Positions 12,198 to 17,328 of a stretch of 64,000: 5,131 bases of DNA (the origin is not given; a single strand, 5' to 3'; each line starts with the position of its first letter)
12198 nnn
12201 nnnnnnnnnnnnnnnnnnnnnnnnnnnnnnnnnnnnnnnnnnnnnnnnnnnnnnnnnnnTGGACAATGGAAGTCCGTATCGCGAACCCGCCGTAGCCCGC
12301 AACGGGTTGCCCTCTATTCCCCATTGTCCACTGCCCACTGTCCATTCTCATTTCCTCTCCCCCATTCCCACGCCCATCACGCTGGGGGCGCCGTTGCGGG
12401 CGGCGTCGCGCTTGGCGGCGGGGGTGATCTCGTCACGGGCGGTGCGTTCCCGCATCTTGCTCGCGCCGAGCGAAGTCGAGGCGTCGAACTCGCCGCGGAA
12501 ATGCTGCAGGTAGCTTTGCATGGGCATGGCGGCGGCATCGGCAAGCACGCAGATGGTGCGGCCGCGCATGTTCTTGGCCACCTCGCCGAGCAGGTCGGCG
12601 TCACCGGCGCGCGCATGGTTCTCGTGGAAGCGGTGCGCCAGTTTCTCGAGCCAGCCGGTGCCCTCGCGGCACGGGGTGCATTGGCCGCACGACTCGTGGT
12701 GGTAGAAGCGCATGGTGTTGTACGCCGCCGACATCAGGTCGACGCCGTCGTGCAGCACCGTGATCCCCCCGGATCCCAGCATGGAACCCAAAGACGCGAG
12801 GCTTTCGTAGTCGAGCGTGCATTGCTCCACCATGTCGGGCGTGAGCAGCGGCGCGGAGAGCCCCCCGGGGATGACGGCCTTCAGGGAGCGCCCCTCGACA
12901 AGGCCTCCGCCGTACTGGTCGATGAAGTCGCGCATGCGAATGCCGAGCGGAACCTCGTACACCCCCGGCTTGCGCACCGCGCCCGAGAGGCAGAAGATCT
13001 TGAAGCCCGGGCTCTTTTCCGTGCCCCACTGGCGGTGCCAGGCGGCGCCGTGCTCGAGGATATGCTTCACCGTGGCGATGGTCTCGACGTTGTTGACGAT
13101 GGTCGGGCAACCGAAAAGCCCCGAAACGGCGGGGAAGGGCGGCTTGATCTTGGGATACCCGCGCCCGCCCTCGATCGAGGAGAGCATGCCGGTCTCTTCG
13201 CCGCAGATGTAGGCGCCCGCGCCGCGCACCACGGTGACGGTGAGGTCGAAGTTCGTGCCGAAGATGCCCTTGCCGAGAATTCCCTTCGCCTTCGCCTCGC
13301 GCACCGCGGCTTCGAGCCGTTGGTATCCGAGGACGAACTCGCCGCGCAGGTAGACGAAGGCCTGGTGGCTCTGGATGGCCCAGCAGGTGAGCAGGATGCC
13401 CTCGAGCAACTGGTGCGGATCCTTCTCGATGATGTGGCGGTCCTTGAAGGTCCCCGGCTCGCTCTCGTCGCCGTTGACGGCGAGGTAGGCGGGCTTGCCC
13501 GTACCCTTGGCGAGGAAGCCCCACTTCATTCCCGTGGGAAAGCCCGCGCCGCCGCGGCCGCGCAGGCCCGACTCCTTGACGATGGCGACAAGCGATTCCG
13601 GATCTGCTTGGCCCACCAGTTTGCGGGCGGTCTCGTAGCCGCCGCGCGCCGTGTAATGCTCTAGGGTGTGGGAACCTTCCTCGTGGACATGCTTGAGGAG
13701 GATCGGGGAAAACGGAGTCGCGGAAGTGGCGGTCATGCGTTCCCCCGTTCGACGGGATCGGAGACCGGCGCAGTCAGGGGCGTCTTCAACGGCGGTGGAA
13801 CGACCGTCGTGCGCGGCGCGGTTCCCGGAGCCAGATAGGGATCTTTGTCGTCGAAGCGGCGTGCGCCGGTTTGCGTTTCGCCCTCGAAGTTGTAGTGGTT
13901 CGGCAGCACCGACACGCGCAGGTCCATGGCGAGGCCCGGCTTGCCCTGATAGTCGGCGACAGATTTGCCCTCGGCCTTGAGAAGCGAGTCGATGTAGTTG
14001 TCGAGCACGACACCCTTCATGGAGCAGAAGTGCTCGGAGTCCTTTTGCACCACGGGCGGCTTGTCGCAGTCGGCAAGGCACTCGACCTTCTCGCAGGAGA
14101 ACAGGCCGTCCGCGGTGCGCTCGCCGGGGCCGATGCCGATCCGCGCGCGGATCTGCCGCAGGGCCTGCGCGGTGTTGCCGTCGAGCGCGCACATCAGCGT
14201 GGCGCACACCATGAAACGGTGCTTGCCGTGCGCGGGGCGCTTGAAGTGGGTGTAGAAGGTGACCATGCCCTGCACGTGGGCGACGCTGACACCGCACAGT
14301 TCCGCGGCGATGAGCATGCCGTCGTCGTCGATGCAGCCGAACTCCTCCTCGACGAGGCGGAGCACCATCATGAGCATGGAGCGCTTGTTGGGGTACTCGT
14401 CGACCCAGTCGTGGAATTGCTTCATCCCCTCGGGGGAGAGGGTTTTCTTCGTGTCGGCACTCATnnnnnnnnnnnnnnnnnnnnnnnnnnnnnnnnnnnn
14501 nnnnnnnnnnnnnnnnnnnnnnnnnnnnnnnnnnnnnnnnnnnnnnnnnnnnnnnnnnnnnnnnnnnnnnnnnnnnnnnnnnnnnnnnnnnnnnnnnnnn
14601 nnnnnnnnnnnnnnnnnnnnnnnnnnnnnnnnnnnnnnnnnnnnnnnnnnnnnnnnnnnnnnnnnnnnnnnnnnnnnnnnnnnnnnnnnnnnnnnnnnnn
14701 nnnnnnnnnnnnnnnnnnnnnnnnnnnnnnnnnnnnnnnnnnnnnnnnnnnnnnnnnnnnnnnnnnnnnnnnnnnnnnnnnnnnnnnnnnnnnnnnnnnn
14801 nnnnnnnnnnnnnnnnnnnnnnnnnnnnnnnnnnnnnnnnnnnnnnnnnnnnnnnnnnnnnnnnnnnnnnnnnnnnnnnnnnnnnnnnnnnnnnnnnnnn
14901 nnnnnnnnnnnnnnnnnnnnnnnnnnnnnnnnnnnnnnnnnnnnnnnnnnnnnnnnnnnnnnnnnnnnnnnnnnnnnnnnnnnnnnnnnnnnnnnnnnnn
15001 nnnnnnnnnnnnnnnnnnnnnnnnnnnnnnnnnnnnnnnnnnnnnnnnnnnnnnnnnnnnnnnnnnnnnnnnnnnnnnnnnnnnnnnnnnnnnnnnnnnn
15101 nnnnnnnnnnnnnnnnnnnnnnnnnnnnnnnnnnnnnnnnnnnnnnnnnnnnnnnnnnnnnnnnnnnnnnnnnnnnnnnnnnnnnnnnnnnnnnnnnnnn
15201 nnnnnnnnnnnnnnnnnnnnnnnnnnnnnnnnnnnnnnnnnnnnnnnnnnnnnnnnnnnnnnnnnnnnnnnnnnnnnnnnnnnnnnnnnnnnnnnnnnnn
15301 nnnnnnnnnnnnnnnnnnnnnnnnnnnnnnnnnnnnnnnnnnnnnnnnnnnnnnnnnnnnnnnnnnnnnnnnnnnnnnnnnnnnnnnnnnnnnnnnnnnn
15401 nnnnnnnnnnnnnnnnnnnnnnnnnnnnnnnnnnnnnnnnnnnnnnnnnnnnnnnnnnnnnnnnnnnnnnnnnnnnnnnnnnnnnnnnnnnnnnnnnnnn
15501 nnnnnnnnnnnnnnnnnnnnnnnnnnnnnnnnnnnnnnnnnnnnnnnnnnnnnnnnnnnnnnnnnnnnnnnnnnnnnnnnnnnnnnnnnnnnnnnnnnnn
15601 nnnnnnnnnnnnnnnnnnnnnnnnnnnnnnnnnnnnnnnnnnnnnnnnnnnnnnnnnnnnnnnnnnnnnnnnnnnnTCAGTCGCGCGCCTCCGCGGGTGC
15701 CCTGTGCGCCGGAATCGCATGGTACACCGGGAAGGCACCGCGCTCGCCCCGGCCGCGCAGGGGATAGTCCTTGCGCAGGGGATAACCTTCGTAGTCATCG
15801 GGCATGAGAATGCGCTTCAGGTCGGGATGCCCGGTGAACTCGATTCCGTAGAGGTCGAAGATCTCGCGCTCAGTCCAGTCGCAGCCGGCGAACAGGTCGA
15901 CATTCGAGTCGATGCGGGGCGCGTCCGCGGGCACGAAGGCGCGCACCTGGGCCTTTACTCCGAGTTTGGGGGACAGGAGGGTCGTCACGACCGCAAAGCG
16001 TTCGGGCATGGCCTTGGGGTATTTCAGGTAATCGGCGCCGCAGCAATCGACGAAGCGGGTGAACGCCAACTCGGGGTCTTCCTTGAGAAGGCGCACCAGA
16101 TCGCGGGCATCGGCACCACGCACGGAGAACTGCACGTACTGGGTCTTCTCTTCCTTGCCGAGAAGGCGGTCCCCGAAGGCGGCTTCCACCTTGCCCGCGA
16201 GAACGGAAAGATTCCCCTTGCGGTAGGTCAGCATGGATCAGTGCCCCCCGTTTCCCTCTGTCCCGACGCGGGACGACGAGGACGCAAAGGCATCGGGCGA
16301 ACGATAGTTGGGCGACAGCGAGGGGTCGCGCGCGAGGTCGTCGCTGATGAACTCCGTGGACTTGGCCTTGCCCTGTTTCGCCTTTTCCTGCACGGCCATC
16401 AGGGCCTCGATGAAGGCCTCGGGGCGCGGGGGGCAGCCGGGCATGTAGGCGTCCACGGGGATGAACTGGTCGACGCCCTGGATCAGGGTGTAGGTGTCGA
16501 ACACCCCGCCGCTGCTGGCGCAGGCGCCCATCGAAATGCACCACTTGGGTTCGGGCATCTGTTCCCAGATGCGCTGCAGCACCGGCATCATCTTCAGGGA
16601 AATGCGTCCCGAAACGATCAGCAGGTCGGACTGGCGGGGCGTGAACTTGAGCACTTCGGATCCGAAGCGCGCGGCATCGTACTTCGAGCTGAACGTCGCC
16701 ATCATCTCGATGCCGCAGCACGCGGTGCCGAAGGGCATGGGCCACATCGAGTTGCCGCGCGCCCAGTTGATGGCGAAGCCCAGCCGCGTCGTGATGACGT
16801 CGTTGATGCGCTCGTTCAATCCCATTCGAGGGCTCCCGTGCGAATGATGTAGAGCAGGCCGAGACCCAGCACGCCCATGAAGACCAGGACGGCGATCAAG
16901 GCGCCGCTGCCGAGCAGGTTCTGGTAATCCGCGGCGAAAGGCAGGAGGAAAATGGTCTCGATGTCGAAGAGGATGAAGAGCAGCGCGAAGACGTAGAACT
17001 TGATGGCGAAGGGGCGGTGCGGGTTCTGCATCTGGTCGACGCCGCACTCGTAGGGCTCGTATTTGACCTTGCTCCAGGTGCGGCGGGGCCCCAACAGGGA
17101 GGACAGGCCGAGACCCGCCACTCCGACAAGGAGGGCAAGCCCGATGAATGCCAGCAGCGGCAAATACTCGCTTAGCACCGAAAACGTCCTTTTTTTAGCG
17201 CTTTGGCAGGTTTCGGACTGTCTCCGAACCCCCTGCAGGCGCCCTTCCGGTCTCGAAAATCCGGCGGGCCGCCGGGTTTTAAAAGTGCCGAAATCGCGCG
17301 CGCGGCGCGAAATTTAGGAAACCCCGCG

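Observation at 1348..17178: Complex I locus split nuoA-I / nuoJ-N by a 1.9-kb insertion of unrelated genes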

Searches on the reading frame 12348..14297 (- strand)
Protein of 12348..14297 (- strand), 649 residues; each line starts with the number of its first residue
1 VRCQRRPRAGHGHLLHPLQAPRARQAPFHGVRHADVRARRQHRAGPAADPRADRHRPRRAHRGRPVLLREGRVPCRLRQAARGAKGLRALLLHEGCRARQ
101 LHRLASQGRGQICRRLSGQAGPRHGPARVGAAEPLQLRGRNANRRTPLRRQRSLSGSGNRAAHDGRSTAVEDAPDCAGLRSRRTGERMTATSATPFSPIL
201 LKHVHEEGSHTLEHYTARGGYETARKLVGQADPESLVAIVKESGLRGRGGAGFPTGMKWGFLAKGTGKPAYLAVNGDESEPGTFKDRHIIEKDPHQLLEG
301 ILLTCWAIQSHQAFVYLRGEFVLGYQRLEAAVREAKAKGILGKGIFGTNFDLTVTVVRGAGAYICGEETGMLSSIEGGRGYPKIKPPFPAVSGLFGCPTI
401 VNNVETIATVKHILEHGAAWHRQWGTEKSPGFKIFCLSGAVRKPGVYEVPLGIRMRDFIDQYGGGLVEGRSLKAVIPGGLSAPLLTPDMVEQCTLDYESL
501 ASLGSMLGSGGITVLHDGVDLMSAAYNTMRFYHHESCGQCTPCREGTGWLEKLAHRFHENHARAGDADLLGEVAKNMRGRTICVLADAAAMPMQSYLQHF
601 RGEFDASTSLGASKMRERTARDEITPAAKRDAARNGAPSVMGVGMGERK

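Call 3: search_protein_families(library=pfam, proteins=[window:12348-14297:-])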
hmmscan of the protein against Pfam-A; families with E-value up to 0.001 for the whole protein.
window:12348-14297:- (649 aa): 4 families
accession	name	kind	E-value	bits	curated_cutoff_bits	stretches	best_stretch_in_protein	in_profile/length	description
PF01512.22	Complex1_51K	-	7.4e-44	149.7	31.2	1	240-411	1-149/150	Nuo51 FMN-binding domain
PF10589.14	NADH_4Fe-4S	-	1.2e-29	102.5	23.5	1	524-606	2-84/85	NADH-ubiquinone oxidoreductase-F iron-sulfur binding region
PF22461.2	SLBB_2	-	7.1e-08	32.9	27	1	433-492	1-62/79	SLBB domain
PF10531.15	SLBB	-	1.2e-07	31.9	27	1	434-470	1-37/55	SLBB domain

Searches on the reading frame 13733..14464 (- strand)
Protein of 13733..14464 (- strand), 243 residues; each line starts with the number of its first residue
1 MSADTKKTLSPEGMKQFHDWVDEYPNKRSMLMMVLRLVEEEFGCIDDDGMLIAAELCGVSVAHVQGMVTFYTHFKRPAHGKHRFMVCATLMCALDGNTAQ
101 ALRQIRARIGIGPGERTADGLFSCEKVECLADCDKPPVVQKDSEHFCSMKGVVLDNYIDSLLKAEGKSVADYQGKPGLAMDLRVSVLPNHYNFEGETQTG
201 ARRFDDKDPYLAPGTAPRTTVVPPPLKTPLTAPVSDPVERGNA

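Call 3: search_protein_families(library=pfam, proteins=[window:13733-14464:-])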
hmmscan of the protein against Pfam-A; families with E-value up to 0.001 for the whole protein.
window:13733-14464:- (243 aa): 1 family
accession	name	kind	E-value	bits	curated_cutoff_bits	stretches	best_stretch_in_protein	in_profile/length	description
PF01257.25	2Fe-2S_thioredx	-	2.9e-32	111.9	24.8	1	19-159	3-142/145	Thioredoxin-like [2Fe-2S] ferredoxin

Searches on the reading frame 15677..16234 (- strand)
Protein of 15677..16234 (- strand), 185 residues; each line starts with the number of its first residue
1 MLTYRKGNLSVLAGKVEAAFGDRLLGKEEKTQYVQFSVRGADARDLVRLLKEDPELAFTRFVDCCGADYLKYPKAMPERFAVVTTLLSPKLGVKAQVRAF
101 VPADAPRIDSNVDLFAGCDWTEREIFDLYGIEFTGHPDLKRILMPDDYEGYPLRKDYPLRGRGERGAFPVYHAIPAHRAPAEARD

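Call 4: search_protein_families(library=pfam, proteins=[window:15677-16234:-])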
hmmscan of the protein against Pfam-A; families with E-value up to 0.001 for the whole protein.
window:15677-16234:- (185 aa): 1 family
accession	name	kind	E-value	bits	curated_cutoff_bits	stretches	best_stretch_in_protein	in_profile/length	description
PF00329.25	Complex1_30kDa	-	9.3e-37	126.8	22.5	1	38-162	3-123/124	Respiratory-chain NADH dehydrogenase, 30 Kd subunit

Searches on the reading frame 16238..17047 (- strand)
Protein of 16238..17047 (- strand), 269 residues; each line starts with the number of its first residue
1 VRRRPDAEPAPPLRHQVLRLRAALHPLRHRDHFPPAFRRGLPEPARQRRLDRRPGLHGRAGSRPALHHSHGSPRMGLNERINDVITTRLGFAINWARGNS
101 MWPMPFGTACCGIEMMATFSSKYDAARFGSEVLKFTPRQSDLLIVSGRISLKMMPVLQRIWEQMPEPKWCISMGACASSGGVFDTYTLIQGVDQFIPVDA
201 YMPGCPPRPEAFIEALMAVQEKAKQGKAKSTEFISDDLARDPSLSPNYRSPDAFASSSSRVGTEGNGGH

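Call 4: search_protein_families(library=pfam, proteins=[window:16238-17047:-])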
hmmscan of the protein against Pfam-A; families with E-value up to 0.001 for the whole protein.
window:16238-17047:- (269 aa): 1 family
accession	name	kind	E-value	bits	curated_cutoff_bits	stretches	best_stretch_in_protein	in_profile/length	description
PF01058.29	Oxidored_q6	-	5.2e-27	94.5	27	1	110-218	1-127/128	NADH ubiquinone oxidoreductase, 20 Kd subunit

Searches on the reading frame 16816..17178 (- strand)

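Call 4: search_protein_families(library=pfam, proteins=[window:16816-17178:-])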
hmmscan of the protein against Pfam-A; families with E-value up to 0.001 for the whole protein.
window:16816-17178:- (120 aa): 1 family
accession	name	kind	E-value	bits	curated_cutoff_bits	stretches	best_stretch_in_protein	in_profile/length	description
PF00507.24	Oxidored_q4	-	2.3e-29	101.9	23.3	1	22-119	4-99/99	NADH-ubiquinone/plastoquinone oxidoreductase, chain 3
